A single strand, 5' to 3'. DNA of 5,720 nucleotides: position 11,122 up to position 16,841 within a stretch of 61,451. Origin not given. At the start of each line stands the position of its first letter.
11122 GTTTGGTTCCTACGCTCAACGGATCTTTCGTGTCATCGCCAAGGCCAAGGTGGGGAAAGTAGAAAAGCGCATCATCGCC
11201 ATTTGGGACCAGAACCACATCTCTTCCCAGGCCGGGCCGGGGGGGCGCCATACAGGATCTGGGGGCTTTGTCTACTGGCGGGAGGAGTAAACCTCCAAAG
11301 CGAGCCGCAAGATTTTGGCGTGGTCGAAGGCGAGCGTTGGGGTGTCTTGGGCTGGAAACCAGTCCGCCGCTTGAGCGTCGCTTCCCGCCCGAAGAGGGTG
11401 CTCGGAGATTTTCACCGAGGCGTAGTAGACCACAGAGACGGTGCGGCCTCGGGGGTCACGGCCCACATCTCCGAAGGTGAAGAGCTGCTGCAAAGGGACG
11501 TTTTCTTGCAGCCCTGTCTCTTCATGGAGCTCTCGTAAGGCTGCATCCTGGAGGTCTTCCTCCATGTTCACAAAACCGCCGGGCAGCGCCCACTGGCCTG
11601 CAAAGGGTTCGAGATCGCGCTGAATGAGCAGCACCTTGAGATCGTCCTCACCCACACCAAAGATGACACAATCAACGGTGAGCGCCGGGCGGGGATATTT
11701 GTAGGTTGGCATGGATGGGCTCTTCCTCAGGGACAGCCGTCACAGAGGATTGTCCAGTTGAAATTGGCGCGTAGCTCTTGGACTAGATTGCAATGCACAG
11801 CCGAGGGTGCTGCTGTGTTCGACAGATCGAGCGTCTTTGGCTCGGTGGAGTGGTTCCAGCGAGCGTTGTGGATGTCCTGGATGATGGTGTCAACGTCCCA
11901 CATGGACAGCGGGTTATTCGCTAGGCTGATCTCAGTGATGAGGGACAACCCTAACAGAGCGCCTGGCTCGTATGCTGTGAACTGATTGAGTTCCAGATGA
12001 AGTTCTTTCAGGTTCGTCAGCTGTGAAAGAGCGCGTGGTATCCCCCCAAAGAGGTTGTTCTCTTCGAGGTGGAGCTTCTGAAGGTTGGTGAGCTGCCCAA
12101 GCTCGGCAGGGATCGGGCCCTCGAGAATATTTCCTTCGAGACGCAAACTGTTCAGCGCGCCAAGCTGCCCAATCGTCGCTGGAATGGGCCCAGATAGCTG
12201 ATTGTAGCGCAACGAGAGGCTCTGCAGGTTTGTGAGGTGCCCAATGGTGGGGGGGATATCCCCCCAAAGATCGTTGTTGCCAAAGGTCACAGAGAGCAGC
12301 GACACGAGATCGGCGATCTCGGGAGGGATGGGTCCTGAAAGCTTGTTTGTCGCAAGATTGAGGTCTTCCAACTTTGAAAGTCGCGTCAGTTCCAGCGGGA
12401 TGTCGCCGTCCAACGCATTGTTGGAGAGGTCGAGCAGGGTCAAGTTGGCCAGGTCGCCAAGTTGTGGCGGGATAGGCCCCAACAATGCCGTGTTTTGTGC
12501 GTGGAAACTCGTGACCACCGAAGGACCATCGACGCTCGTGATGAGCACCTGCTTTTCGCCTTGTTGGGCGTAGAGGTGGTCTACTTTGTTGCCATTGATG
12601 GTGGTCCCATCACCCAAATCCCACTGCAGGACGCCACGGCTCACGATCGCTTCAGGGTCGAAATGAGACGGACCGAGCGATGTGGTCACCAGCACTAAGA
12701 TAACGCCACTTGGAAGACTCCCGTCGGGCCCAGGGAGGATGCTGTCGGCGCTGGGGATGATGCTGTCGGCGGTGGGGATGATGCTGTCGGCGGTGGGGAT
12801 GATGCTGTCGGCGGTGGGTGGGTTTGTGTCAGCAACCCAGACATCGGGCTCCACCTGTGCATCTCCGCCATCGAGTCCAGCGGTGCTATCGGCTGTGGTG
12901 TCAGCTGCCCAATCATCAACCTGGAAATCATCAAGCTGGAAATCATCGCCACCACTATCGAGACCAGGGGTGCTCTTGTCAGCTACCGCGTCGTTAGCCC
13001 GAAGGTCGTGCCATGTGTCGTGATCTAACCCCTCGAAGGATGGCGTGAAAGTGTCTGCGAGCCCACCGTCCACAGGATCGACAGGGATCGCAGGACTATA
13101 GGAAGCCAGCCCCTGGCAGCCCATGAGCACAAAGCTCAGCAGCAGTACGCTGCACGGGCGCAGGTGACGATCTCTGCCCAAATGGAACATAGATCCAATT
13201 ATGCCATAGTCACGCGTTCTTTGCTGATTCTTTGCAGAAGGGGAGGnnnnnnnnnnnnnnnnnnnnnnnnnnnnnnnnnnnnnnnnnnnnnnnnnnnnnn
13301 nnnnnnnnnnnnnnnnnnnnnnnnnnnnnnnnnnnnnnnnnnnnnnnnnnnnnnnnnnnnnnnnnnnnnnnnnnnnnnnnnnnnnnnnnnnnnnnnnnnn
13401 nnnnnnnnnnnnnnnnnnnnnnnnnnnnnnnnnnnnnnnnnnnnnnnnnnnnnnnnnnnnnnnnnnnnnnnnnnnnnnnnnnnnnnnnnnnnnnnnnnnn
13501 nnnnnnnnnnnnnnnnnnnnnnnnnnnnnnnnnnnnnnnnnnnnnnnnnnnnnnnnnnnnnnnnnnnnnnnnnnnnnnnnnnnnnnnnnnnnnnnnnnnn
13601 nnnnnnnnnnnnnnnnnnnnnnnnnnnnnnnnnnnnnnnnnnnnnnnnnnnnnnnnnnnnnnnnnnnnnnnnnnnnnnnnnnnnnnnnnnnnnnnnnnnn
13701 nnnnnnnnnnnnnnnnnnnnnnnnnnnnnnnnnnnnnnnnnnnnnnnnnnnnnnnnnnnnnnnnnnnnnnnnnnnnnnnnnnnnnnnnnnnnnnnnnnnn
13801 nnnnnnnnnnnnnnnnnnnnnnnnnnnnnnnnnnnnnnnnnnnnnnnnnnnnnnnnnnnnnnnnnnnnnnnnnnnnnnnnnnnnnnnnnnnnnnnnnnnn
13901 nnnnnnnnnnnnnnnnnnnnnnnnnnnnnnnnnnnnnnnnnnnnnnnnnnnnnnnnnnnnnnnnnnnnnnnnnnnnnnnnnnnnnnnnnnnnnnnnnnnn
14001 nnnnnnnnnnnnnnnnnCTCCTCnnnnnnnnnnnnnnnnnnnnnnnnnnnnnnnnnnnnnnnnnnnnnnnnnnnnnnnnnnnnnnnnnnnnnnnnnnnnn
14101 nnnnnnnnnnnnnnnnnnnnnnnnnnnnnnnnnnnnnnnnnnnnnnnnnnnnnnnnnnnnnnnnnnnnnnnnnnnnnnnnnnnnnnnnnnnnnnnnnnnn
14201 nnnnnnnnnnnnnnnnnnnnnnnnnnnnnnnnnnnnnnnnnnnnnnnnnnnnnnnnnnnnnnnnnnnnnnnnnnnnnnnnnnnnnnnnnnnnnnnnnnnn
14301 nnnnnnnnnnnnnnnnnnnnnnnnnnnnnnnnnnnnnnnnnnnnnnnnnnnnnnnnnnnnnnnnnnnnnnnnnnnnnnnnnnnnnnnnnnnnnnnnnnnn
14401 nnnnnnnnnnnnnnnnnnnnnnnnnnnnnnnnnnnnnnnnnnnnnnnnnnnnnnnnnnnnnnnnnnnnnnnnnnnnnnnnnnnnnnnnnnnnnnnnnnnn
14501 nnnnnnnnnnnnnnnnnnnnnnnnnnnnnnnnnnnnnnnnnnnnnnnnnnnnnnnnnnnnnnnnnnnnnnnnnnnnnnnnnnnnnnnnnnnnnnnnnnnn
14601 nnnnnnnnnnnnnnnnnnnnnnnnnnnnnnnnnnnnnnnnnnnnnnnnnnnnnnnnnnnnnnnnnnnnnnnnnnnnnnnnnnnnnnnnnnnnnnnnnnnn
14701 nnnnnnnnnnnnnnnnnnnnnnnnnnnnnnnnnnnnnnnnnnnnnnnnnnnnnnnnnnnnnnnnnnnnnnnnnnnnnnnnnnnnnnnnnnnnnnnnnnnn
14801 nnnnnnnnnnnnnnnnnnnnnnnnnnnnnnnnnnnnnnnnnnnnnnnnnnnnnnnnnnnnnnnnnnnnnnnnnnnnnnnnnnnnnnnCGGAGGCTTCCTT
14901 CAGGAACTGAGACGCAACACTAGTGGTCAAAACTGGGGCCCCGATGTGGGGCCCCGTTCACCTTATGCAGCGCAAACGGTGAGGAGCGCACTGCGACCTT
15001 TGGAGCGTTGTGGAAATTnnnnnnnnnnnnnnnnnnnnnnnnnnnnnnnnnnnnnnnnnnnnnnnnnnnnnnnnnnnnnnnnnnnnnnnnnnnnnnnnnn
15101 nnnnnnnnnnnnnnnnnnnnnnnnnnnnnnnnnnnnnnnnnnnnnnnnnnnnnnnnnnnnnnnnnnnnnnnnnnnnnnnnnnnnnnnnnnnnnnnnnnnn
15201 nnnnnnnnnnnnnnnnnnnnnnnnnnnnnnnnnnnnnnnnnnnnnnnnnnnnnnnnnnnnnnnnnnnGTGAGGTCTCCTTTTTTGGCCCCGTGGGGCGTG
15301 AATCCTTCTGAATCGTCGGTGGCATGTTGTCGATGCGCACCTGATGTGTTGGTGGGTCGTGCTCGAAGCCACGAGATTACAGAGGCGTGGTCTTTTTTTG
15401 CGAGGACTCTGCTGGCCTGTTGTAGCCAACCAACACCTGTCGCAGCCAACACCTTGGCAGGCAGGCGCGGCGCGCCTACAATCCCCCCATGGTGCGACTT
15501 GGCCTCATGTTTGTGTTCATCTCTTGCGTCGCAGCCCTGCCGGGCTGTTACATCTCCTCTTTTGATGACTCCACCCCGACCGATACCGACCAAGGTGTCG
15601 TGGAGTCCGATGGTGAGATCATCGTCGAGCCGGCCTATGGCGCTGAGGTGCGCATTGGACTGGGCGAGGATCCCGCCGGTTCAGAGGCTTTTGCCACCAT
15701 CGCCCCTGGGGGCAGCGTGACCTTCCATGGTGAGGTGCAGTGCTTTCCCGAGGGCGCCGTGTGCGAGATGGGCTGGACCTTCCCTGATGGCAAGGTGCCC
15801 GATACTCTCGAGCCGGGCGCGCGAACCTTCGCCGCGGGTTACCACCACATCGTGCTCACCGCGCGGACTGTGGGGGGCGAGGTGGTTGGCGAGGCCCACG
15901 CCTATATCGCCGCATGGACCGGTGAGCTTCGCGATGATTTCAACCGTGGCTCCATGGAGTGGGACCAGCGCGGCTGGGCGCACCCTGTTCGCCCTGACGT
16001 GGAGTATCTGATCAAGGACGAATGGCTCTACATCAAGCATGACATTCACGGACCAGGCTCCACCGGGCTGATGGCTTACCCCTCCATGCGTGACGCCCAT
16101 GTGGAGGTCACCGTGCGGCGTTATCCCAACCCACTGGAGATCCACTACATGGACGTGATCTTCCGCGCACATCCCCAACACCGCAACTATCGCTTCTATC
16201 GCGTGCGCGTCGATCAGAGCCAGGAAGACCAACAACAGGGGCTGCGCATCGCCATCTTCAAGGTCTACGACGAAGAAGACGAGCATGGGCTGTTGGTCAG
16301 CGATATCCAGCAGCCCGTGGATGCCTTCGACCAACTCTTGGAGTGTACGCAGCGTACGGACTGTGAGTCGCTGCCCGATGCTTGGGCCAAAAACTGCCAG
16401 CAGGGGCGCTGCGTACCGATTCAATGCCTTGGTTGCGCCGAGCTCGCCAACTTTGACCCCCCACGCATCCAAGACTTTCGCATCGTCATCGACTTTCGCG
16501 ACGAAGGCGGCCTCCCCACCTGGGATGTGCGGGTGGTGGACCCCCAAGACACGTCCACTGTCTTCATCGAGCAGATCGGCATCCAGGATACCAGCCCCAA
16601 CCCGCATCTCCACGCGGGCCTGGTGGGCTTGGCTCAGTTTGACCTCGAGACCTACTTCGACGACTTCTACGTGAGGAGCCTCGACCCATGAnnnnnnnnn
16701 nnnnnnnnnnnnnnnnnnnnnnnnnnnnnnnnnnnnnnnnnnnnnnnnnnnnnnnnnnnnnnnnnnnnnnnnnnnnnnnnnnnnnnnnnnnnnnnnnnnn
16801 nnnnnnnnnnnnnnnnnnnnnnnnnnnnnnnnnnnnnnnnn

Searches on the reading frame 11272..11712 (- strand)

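Call 3: search_protein_families(library=pfam, proteins=[window:11272-11712:-], max_evalue=0.01)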
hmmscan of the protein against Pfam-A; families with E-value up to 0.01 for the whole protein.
window:11272-11712:- (146 aa): 3 families
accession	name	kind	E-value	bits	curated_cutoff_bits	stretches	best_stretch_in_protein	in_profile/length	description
PF00293.34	NUDIX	-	3.5e-23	82.5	21.1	1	11-136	4-132/134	NUDIX domain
PF22327.2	Nudt16-like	-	0.002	18.5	27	1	37-71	31-66/161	U8 snoRNA-decapping enzyme-like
PF14815.12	NUDIX_4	-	0.0085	16.3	35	0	23-79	8-64/113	NUDIX domain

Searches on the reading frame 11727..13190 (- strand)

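Call 3: search_protein_families(library=pfam, proteins=[window:11727-13190:-], max_evalue=0.01)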
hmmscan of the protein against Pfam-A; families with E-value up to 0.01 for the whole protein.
window:11727-13190:- (487 aa): 6 families
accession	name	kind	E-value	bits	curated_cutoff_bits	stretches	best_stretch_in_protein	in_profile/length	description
PF13855.12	LRR_8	-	9.5e-19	67.4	27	3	368-428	1-61/61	Leucine rich repeat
PF00560.39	LRR_1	-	9.7e-19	63.9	20.6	0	321-343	1-23/23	Leucine Rich Repeat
PF23598.1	LRR_14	-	4e-14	52.6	40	1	311-403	61-150/353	Leucine-rich repeat region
PF12799.13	LRR_4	-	9.6e-14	51.6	27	2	249-284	2-36/44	Leucine Rich repeats (2 copies)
PF18911.6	PKD_4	-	8.5e-07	29.4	27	1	189-228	38-77/85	PKD domain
PF23211.1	LRR_LRWD1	-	0.0017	18.5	28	0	318-406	14-100/190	Leucine-rich repeat and WD repeat-containing protein 1, LRR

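Call 4: search_protein_families(library=ncbifam, proteins=[window:11727-13190:-], max_evalue=0.01)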
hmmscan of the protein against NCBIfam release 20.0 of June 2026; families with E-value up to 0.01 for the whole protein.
window:11727-13190:- (487 aa): 6 families
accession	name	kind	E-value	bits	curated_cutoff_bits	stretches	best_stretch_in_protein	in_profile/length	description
NF041400.1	XopAE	equivalog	4.9e-19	68.6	600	2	205-332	70-197/478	type III secretion system effector XopAE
NF047464.1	FibnectbindLIC11051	equivalog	1.6e-17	63.2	1000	2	311-430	548-664/685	LIC_11051 family fibronectin-binding protein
NF041381.1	XopAC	subfamily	1.6e-14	53.5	450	3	264-389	81-204/451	XopAC/AvrAC family type III secretion system effector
NF041351.1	XopL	equivalog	8.7e-10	37.9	500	1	237-399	86-254/497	type III secretion system leucine-rich repeat domain-containing effector XopL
NF033190.2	inl_like_NEAT_1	exception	6e-07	28.1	1275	1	244-413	303-459/754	NEAT domain-containing leucine-rich repeat protein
NF033188.1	internalin_H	exception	0.00058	18.6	1050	1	220-428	75-269/548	InlH/InlC2 family class 1 internalin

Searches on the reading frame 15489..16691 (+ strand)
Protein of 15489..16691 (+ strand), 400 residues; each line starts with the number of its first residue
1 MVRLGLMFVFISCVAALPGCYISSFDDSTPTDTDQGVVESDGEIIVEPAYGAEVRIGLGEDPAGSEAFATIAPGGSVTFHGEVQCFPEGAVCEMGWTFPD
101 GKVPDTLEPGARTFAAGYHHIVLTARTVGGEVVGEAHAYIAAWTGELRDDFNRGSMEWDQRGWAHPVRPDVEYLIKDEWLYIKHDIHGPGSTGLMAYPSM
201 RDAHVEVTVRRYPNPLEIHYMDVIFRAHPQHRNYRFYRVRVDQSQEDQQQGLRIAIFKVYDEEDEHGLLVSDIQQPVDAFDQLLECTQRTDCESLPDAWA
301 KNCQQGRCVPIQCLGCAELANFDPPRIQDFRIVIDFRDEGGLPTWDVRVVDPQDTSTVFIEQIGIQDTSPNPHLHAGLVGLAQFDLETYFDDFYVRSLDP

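Call 3: search_protein_families(library=pfam, proteins=[window:15489-16691:+], max_evalue=0.01)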
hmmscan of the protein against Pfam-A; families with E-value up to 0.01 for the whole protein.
window:15489-16691:+ (400 aa): 1 family
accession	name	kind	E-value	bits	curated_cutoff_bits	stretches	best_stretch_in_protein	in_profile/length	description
PF00801.26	PKD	-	0.00051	20.4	23.5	1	71-126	11-66/80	PKD domain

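Call 4: search_protein_families(library=ncbifam, proteins=[window:15489-16691:+], max_evalue=0.01)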
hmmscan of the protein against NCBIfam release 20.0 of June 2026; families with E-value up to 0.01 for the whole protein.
window:15489-16691:+ (400 aa): 0 families
